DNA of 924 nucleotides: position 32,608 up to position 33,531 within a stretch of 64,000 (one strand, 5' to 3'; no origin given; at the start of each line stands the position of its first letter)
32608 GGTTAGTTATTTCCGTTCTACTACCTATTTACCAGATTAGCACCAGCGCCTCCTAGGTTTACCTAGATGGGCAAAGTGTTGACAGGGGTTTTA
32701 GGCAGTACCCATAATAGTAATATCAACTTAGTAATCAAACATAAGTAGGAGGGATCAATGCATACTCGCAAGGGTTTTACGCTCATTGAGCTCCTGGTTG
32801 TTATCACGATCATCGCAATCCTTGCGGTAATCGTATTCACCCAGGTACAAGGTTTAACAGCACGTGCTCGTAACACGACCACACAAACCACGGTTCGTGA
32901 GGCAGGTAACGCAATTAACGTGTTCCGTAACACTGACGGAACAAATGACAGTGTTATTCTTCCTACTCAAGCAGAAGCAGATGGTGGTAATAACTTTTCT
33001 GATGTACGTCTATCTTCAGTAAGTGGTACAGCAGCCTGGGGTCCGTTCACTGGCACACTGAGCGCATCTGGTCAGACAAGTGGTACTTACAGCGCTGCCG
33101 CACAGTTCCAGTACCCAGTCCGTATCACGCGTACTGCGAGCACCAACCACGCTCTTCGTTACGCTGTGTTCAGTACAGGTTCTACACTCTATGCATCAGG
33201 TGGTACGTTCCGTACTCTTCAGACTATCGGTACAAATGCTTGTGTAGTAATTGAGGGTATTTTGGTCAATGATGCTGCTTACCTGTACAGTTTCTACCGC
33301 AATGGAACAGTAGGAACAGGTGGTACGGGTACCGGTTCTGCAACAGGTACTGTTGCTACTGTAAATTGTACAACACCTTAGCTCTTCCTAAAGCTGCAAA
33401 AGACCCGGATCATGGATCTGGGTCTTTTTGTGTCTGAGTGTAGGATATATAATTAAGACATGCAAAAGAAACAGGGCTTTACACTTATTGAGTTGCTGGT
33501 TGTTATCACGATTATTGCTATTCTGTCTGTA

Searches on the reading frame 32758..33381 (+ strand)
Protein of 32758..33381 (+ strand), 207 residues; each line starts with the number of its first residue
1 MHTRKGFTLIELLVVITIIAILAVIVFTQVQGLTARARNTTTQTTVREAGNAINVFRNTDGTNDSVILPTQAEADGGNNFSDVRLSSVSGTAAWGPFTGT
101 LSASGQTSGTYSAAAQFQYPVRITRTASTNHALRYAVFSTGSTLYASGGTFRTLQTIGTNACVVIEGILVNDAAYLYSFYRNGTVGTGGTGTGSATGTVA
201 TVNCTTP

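Call 48: search_protein_families(library=pfam, proteins=[window:32758-33381:+], max_evalue=0.01)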
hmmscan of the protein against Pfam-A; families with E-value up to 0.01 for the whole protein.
window:32758-33381:+ (207 aa): 1 family
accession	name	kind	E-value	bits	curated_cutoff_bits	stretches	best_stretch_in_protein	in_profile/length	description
PF07963.17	N_methyl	-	2.9e-09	36.5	21.2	1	1-27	1-27/27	Prokaryotic N-terminal methylation motif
